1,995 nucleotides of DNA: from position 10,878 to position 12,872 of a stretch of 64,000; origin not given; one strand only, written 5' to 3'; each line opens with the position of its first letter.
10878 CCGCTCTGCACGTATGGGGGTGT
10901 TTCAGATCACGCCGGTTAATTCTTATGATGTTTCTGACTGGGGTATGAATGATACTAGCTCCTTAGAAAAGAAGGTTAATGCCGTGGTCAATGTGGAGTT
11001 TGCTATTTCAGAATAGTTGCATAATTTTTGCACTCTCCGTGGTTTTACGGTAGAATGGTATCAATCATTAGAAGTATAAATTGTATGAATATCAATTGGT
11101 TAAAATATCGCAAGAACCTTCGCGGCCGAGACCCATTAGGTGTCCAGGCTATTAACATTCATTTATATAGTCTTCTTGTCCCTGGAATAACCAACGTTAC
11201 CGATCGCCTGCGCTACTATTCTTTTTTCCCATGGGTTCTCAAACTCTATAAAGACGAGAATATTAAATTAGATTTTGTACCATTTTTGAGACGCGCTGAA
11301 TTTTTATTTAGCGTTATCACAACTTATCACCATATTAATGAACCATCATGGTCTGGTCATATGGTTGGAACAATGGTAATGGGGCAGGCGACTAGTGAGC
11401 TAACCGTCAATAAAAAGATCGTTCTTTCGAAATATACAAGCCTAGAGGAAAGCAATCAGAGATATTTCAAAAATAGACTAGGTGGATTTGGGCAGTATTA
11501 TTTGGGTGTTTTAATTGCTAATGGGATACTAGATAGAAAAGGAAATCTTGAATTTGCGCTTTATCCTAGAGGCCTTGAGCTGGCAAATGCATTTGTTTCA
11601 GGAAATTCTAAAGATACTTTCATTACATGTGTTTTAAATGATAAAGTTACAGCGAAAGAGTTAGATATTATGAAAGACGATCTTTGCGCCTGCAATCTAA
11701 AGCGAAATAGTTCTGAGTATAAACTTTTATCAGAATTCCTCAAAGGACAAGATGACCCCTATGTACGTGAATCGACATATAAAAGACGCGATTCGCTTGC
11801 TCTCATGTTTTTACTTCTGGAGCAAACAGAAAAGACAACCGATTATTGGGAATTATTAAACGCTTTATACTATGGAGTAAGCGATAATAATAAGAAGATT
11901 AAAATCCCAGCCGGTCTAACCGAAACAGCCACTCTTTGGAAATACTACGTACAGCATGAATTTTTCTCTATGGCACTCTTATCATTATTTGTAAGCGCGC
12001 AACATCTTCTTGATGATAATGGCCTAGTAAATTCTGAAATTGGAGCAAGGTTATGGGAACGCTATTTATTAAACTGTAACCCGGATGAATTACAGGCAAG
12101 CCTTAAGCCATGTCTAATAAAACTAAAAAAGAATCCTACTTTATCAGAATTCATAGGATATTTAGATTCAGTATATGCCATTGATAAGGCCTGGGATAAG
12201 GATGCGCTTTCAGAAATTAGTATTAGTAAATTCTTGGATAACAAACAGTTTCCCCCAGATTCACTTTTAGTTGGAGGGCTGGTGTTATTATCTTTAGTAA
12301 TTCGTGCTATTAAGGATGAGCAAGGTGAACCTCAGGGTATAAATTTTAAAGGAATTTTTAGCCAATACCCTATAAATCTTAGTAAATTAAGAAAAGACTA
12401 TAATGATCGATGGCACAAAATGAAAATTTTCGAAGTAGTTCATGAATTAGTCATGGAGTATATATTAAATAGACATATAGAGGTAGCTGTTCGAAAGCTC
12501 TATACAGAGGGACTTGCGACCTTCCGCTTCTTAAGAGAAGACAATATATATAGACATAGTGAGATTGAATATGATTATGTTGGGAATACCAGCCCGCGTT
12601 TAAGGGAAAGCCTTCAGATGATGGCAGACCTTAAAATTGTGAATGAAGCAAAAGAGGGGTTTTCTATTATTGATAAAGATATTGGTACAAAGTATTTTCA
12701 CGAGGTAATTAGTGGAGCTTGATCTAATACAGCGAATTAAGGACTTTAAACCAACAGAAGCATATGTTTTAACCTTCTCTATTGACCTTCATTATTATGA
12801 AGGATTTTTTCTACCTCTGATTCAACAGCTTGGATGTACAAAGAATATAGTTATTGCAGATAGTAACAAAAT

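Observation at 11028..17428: Four-gene cluster with PLD/HKD-like and PD-(D/E)xK-like nuclease modules and a DUF2971-like protein: candidate uncharacterised defence system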

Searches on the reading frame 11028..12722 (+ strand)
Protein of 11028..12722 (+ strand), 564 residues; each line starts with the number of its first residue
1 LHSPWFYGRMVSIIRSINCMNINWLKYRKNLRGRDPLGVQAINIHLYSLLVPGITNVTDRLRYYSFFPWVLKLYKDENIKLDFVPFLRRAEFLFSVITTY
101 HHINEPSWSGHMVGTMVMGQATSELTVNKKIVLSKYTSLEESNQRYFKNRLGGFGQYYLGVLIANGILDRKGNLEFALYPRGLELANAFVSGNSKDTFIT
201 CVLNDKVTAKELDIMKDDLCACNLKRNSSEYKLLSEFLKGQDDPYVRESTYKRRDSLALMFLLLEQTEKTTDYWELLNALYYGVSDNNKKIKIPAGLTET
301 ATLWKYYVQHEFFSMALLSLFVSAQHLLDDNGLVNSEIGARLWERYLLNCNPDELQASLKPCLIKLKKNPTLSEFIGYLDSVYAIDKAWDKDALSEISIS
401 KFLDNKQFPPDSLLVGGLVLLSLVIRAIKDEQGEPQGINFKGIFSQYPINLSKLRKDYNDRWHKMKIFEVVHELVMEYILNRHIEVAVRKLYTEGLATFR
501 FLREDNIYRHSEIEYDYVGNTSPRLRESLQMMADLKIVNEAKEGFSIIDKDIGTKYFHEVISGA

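Call 5: search_protein_families(library=pfam, proteins=[window:11028-12722:+], max_evalue=0.1)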
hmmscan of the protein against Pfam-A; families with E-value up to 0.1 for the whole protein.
window:11028-12722:+ (564 aa): 1 family
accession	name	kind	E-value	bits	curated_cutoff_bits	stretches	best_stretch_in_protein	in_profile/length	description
PF19888.4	DUF6361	-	0.0038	16.7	25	1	29-71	25-67/388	Family of unknown function (DUF6361)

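Call 6: search_protein_families(library=padloc, proteins=[window:11028-12722:+], max_evalue=0.1)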
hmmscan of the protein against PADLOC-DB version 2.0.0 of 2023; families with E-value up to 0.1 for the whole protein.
window:11028-12722:+ (564 aa): 1 family
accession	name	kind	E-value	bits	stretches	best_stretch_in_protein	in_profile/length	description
PDLC03828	ZacA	-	0.00016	19.4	1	33-91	30-89/396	-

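Call 7: search_protein_families(library=ncbifam, proteins=[window:11028-12722:+], max_evalue=0.01)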
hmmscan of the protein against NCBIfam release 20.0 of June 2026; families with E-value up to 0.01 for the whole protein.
window:11028-12722:+ (564 aa): 0 families

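Call 36: find_homologous_proteins(query=window:11085-12722:+)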
Query window:11085-12722:+ (545 aa): 255 proteins with E <= 0.001 among 8000 candidates; the best 120 are listed.
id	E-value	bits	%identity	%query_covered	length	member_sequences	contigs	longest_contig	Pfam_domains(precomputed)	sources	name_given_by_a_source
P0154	0.0e+0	1241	100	100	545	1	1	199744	-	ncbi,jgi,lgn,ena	ncbi:MAG: hypothetical protein WC723_05110 [Candidatus Omnitrophota bacterium]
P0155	0.0e+0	1107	88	100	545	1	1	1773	-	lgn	-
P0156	1.8e-275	933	73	100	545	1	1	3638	-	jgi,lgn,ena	-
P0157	1.7e-266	903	71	100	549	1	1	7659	-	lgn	-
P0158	1.7e-265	900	71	100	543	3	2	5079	-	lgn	-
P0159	3.9e-252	856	67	100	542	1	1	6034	-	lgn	-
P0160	4.7e-213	727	57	100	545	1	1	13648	-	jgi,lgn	jgi:hypothetical protein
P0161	4.9e-170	585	76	60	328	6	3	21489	-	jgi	-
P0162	7.8e-157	541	47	100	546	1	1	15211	-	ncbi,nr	ncbi:MAG: hypothetical protein P9M06_06420 [Candidatus Saelkia tenebricola]|nr:hypothetical protein 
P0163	5.8e-138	479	44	97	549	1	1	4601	-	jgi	-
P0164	3.2e-137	477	45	97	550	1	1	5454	-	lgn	-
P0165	3.4e-124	434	41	97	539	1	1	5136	-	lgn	-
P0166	2.5e-93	332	41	70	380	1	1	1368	-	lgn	-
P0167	6.3e-62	228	32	98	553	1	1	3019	-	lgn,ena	-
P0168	1.0e-60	224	31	98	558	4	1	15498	-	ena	-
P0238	3.7e-47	179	29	96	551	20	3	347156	-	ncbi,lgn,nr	ncbi:hypothetical protein KW505_04465 [Vibrio fluvialis]|nr:hypothetical protein [Vibrio fluvialis] 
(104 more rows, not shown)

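Call 39: find_related_loci(query=A2, collection=genome_contigs, flank=10000)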
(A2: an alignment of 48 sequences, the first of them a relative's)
Query A2 (545 aa) in genome_contigs; peptide patterns used: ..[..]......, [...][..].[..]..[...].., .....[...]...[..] (x = any residue, [..] = any of these).
212 stretches matched a pattern; 178 encode a relative of the query (tblastn E <= 1e-3); the best 80 are kept; 80 distinct loci.
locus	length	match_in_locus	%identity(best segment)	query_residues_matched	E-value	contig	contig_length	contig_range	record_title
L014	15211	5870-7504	47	1-544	2e-160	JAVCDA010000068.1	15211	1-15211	MAG: Candidatus Saelkia tenebricola isolate MAG_3300035698_749 Ga0374944_490851, whole genome shotgun sequence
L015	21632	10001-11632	43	1-544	2e-131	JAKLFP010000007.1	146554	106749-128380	MAG: Candidatus Omnitrophota bacterium isolate RA.bin19 RA.bin19_7, whole genome shotgun sequence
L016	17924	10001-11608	30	4-529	4e-64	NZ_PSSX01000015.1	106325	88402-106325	Marinobacter maroccanus strain N4 KEHDKFFH_15, whole genome shotgun sequence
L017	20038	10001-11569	32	1-519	6e-61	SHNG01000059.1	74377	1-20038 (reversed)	MAG: Gammaproteobacteria bacterium isolate Bin4_1 c_000000000100, whole genome shotgun sequence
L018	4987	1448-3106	31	1-541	5e-61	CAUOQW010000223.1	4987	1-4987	MAG: uncultured Cellvibrio sp. isolate m01-metabat.7 genome assembly, contig: m01-c754, whole genome shotgun sequence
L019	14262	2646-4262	30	5-534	2e-58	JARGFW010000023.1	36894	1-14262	MAG: Deferrisomatales bacterium isolate C14-16 NODE_502_length_36894_cov_7.391677, whole genome shotgun sequence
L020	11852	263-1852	29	4-528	6e-55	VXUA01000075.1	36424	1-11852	MAG: Gammaproteobacteria bacterium isolate SB0666_bin_18 NODE_430_length_36424_cov_12.022299, whole genome shotgun seque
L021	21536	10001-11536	30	1-509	1e-54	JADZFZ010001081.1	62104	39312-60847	MAG: Deltaproteobacteria bacterium isolate SJ883 c_000001332394, whole genome shotgun sequence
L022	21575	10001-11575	29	2-529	2e-54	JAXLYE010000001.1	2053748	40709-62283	MAG: Polyangia bacterium isolate STL-MYX5 C1.81.fa-1, whole genome shotgun sequence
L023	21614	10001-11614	29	5-541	3e-54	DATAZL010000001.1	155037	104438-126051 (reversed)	MAG TPA_asm: Polyangiaceae bacterium isolate SMAG_U5704 k141_3597677, whole genome shotgun sequence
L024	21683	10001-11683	30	5-544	3e-54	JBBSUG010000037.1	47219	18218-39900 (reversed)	MAG: Pyrinomonadales bacterium isolate SVL2_sbin.4 SVL2_sbin.4_k141_832881_length_47219_cov_19.7525, whole genome shotgu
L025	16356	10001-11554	31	2-520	2e-53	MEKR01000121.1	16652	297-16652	MAG: Acidobacteria bacterium RIFCSPLOWO2_02_FULL_61_28 rifcsplowo2_02_scaffold_4636, whole genome shotgun sequence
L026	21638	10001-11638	27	3-541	2e-53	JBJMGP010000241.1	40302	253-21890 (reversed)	MAG: Pyrinomonadaceae bacterium isolate H1_16_all_fractions_metab_conc_65_66_15 k255_5864251, whole genome shotgun seque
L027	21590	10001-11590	29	1-525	3e-53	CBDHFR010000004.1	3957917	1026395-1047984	MAG: Rhodospirillaceae bacterium isolate 78a68249-97fb-475d-9422-75db5b547fb3 genome assembly, contig: contig_4, whole g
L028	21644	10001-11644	29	2-541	3e-53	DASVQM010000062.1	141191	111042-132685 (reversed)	MAG TPA_asm: Pyrinomonadaceae bacterium isolate SMAG_U3208 k141_636345, whole genome shotgun sequence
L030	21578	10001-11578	31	2-529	9e-53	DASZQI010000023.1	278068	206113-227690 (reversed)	MAG TPA_asm: Polyangiaceae bacterium isolate SMAG_U5993 k141_480844, whole genome shotgun sequence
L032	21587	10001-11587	29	5-528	1e-51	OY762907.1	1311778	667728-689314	MAG: uncultured Vibrio sp. isolate 25380ce8-fc80-44c6-9602-c03417d48a00 genome assembly, chromosome: 2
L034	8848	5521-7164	29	5-544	5e-52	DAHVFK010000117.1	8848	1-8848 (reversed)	MAG TPA_asm: Betaproteobacteria bacterium isolate clean1715 NODE_117_length_8848_cov_4.680656, whole genome shotgun sequ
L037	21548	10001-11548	31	1-513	4e-51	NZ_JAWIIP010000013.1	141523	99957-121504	Pseudomonas sp. C11 contig_13, whole genome shotgun sequence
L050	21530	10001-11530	30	2-512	7e-50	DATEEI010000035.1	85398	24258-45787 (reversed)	MAG TPA_asm: Vicinamibacterales bacterium isolate SMAG_U8729 k141_578048, whole genome shotgun sequence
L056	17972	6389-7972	29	1-525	7e-49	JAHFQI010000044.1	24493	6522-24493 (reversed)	MAG: Comamonadaceae bacterium isolate nzgw547 NODE_2716_length_24494_cov_3.611250, whole genome shotgun sequence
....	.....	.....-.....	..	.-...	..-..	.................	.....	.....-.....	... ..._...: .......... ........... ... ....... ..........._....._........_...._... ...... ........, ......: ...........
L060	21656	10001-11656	29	5-538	4e-49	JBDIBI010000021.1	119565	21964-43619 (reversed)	MAG: Blastocatellia bacterium isolate AS-MICRO-OLR.206 NODE_364_length_119565_cov_24.629969, whole genome shotgun sequen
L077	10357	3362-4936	28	5-519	4e-47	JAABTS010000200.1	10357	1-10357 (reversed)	MAG: Desulfobacteraceae bacterium isolate S24.Bin080 Scaffold_195, whole genome shotgun sequence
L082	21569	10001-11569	27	1-519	3e-46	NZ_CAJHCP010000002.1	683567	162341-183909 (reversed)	Paraburkholderia metrosideri strain LMG 28140 isolate LMG 28140, whole genome shotgun sequence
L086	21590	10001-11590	28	2-526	1e-45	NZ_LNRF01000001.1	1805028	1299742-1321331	Vibrio splendidus strain MOR1 NODE_1, whole genome shotgun sequence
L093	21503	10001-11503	29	1-504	5e-45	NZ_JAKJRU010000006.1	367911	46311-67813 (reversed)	Pseudomonas oligotrophica strain JM10B5a NODE_6_length_368211_cov_176.517472, whole genome shotgun sequence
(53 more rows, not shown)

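Call 44: search_protein_families(library=pfam, proteins=[L022:4667-7180:+, L022:7205-8776:+, L015:3827-5122:+, L021:2158-7143:+, L032:14294-15199:-, L056:1109-6331:+, L015:5124-6929:+, L030:7147-9210:+, L030:9207-9983:+, L037:9262-9948:+], max_evalue=0.001)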
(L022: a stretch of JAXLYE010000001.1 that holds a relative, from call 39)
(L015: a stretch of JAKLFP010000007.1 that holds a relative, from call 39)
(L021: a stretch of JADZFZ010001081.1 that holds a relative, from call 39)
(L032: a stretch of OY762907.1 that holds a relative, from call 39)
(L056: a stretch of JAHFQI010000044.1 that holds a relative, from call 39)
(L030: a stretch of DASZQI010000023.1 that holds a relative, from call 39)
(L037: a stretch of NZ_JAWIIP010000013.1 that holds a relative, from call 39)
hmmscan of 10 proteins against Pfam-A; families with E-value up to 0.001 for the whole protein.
L022:4667-7180:+ (837 aa): 8 families
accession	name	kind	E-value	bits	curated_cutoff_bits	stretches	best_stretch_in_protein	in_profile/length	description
PF04851.21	ResIII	-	1.3e-37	129.6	22.5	1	201-365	3-163/164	Type III restriction enzyme, res subunit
PF08463.15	EcoEI_R_C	-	9.5e-32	110.8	24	1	679-835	2-163/163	EcoEI R protein C-terminal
PF18766.7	SWI2_SNF2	-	5.8e-17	62.5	26.7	1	205-397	1-188/221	SWI2/SNF2 ATPase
PF00270.35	DEAD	-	5.8e-11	42.8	26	1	212-365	6-161/167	DEAD/DEAH box helicase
PF00271.37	Helicase_C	-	5.7e-07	30.2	23.5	1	451-566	5-109/110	Helicase conserved C-terminal domain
PF04313.20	HSDR_N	-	2.8e-06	27.8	25.1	0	93-154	122-191/198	Type I restriction enzyme R protein N terminus (HSDR_N)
PF13588.12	HSDR_N_2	-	0.00044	20.7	25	1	71-151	11-92/110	Type I restriction enzyme R protein N terminus (HSDR_N)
PF13086.12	AAA_11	-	0.00091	19.5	27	0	212-280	8-74/257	AAA domain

L022:7205-8776:+ (523 aa): 5 families
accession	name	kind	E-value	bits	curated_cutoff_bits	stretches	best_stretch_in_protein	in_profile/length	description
PF02384.22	N6_Mtase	-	2e-64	218.3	20.4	1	180-486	3-307/311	N-6 DNA Methylase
PF01170.24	UPF0020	-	1.9e-08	34.7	22.3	1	213-318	19-132/197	RMKL-like, methyltransferase domain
PF12161.14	HsdM_N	-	4.9e-08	34.1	24.5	1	37-168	11-134/135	HsdM N-terminal domain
PF20473.4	MmeI_Mtase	-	3.5e-06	26.8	27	1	225-257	22-54/259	MmeI, DNA-methyltransferase domain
PF07669.17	Eco57I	-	7.6e-06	26.6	25.3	1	298-398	69-171/171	Eco57I restriction-modification methylase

L015:3827-5122:+ (431 aa): 1 family
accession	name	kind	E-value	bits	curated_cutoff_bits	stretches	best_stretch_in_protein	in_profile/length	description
PF01420.25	Methylase_S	-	3.8e-22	79.7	22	2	31-184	23-162/168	Type I restriction modification DNA specificity domain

L021:2158-7143:+ (1661 aa): 3 families
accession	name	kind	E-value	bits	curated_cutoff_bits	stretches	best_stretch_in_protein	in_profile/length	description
PF07669.17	Eco57I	-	1.8e-20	74.1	25.3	2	776-1009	2-99/171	Eco57I restriction-modification methylase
PF02384.22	N6_Mtase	-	5e-09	36.3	20.4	1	674-800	14-103/311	N-6 DNA Methylase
PF20473.4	MmeI_Mtase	-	5.2e-07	29.5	27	1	723-797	18-85/259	MmeI, DNA-methyltransferase domain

L032:14294-15199:- (301 aa): 1 family
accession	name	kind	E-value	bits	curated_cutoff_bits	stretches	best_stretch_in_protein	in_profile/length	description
PF13280.12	WYL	-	7.1e-05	23.2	21.8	1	122-189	4-68/70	WYL domain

L056:1109-6331:+ (1740 aa): 8 families
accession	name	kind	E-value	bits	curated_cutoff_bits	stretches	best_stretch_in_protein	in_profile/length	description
PF00580.27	UvrD-helicase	-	8.3e-42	144.2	23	2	1207-1309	182-270/271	UvrD/REP helicase N-terminal domain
PF00270.35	DEAD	-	3.5e-28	98.9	26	1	319-488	3-166/167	DEAD/DEAH box helicase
PF00271.37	Helicase_C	-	3.8e-25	88.7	23.5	1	525-635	2-110/110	Helicase conserved C-terminal domain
PF13245.12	AAA_19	-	1.4e-22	80.7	25.1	1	1113-1295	3-134/134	AAA domain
PF13361.12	UvrD_C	-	2.3e-20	73.8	25.6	2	1524-1582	281-346/350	UvrD-like helicase C-terminal domain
PF13538.12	UvrD_C_2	-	1.3e-11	44.6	27.4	1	1536-1581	5-51/52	UvrD-like helicase C-terminal domain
PF01443.25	Viral_helicase1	-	3.5e-07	30.7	21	1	1530-1582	178-227/228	Viral superfamily 1 RNA helicase core domain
PF04851.21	ResIII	-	2.7e-05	24.6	22.5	0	329-448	22-139/164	Type III restriction enzyme, res subunit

L015:5124-6929:+ (601 aa): 7 families
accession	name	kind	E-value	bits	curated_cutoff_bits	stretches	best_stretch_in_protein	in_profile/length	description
PF13175.12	AAA_15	-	5.6e-23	82.6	32.1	1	2-531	3-374/374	AAA ATPase domain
PF13304.12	AAA_21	-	9.6e-18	65.7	27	2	348-531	134-303/304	AAA domain, putative AbiEii toxin, Type IV TA system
PF13476.12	AAA_23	-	1.4e-06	29.5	27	1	8-133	5-95/201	AAA domain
PF13514.12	AAA_27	-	1.4e-05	25.2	22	1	22-94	26-97/206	AAA domain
PF02463.25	SMC_N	-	1.4e-05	25.1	40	1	2-50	2-55/220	RecF/RecN/SMC N terminal domain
PF12476.13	DUF3696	-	1.5e-05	25.6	22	1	553-598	1-48/52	Protein of unknown function (DUF3696)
PF13555.12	AAA_29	-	5e-05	23.4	27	1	3-45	2-45/61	P-loop containing region of AAA domain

L030:7147-9210:+ (687 aa): 1 family
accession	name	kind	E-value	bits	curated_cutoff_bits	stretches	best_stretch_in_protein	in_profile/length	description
PF10088.15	DUF2326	-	2.6e-05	24.4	28.7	1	577-685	28-139/141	Uncharacterised protein conserved in bacteria (DUF2326)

L030:9207-9983:+ (258 aa): 1 family
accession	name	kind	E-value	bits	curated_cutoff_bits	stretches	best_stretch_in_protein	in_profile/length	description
PF13391.12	HNH_2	-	4.6e-11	42.8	21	1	154-206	1-65/66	HNH endonuclease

L037:9262-9948:+ (228 aa): 2 families
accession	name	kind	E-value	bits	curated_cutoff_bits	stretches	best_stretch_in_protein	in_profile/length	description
PF18475.7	PIN7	-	4.3e-22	79.2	34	1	14-113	1-103/103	PIN domain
PF01936.24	NYN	-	0.0008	20.4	24.2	0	53-144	56-140/145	NYN domain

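Call 45: search_protein_representatives(protein=window:11085-12722:+)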
Query: 545 residues. Proteins with E-value up to 0.001 (for the whole library): 1034; up to 1e-10: 535; up to 1e-30: 132. The best 150 are listed.
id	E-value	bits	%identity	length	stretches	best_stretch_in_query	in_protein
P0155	0.0e+00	1106.9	88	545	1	1-544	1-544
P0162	2.5e-157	541.3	47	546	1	1-544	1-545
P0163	1.8e-138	479.0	45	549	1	1-528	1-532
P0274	8.6e-135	466.9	43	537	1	1-528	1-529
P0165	1.1e-124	433.6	41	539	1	2-530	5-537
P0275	3.0e-91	323.2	72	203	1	344-544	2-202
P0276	7.9e-73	262.4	62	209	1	208-399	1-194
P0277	2.0e-59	218.2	52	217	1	1-185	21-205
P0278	4.8e-58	213.7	48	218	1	330-545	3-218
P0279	5.9e-58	213.4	32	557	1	4-527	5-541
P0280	3.0e-53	197.8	30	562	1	3-529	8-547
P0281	4.0e-53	197.4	29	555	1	4-540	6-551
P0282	2.2e-52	195.0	32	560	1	3-540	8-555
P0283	3.7e-52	194.2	33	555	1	5-535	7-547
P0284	5.0e-52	193.8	34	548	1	4-537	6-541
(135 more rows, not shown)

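Call 47: search_protein_families(library=padloc, proteins=[L022:9986-11620:+, L022:11610-14168:+, L037:9995-11638:+, L037:11631-14180:+, L086:9950-11635:+, L086:11632-14115:+, L060:9983-11647:+, L060:11640-14204:+, L082:14382-15224:+, L015:11640-14135:+], max_evalue=0.01)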
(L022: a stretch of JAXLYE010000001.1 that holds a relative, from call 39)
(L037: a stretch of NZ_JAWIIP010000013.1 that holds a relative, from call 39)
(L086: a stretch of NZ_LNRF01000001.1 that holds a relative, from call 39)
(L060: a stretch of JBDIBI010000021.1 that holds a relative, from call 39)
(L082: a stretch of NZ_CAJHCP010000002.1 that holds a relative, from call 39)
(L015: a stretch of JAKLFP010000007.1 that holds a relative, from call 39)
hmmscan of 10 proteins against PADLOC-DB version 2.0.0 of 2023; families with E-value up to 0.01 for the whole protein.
L022:9986-11620:+ (544 aa): 1 family
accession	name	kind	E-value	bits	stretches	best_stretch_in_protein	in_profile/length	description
PDLC03828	ZacA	-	1.5e-05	22.8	1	34-105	46-111/396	-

L022:11610-14168:+ (852 aa): 3 families
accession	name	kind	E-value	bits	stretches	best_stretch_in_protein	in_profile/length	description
PDLC03829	ZacB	-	5.8e-16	56.5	1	80-346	99-361/586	-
PDLC04553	PDC-M27B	-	0.00011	19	1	85-126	105-147/635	-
PDLC02901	DpdK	-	0.0008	17.1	1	38-123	73-150/173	DpdK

L037:9995-11638:+ (547 aa): 1 family
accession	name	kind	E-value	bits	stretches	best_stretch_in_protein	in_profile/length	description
PDLC03828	ZacA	-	0.0015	16.2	1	32-76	46-88/396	-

L037:11631-14180:+ (849 aa): 4 families
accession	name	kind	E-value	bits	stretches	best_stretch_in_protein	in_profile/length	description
PDLC03829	ZacB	-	3.1e-09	34.2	1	267-319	294-340/586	-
PDLC04553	PDC-M27B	-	7.7e-08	29.4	1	83-124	106-148/635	-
PDLC02614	DrmC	-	4.1e-05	21.4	1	35-123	52-136/153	DrmC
PDLC02901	DpdK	-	0.0099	13.6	0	29-119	69-149/173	DpdK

L086:9950-11635:+ (561 aa): 1 family
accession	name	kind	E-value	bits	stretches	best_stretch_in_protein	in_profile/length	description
PDLC03828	ZacA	-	0.0062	14.2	0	47-91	47-90/396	-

L086:11632-14115:+ (827 aa): 5 families
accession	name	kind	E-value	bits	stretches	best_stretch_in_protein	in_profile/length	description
PDLC03829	ZacB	-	3e-13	47.5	2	275-340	298-358/586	-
PDLC04553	PDC-M27B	-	3.5e-07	27.2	1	78-134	94-160/635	-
PDLC02614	DrmC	-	3.1e-05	21.8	0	6-121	24-136/153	DrmC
PDLC02707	PbeA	-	0.00011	19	1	79-139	133-194/672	PbeA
PDLC02588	DrmC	-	0.0015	16.2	0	266-322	185-233/256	DrmC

L060:9983-11647:+ (554 aa): 1 family
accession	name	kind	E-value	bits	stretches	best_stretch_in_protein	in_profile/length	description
PDLC03828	ZacA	-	0.0067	14.1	0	36-78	50-90/396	-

L060:11640-14204:+ (854 aa): 5 families
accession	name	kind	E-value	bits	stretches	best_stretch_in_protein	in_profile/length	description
PDLC03829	ZacB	-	1.4e-16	58.4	1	83-320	108-335/586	-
PDLC04553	PDC-M27B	-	1.8e-12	44.7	2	83-146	106-170/635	-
PDLC02707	PbeA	-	1.3e-06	25.3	0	82-146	134-202/672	PbeA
PDLC02587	DrmC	-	9.9e-05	19.4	1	265-319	194-239/267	DrmC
PDLC02901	DpdK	-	0.003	15.3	0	65-119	101-149/173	DpdK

L082:14382-15224:+ (280 aa): 4 families
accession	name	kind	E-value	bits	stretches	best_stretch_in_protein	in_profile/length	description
PDLC04990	PDC-S31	-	3.6e-42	142.9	1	4-274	8-256/259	-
PDLC04994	PDC-S31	-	2.6e-37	126.7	2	2-186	16-208/273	-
PDLC04991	PDC-S31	-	6.2e-25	86.1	1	5-185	3-147/208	-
PDLC04992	PDC-S31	-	3.6e-10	38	1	70-183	29-157/220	-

L015:11640-14135:+ (831 aa): 10 families
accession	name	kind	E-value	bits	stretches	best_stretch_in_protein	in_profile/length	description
PDLC03829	ZacB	-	1.3e-16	58.6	2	178-321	206-339/586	-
PDLC04553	PDC-M27B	-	4.2e-14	50.1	1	47-324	68-338/635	-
PDLC02614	DrmC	-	5.3e-08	30.8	1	251-302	83-127/153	DrmC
PDLC02595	DrmC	-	0.0019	16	0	259-301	193-234/269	DrmC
PDLC02607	DrmC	-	0.0026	15.1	0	268-300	198-227/265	DrmC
PDLC02588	DrmC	-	0.0039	14.9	0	260-300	177-217/256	DrmC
PDLC02606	DrmC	-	0.0041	14.9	0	257-300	104-147/182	DrmC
PDLC02585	DrmC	-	0.0058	14.2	0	265-300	183-218/253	DrmC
PDLC02901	DpdK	-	0.0072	14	0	102-126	129-152/173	DpdK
PDLC02587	DrmC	-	0.0097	12.9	0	267-299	199-228/267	DrmC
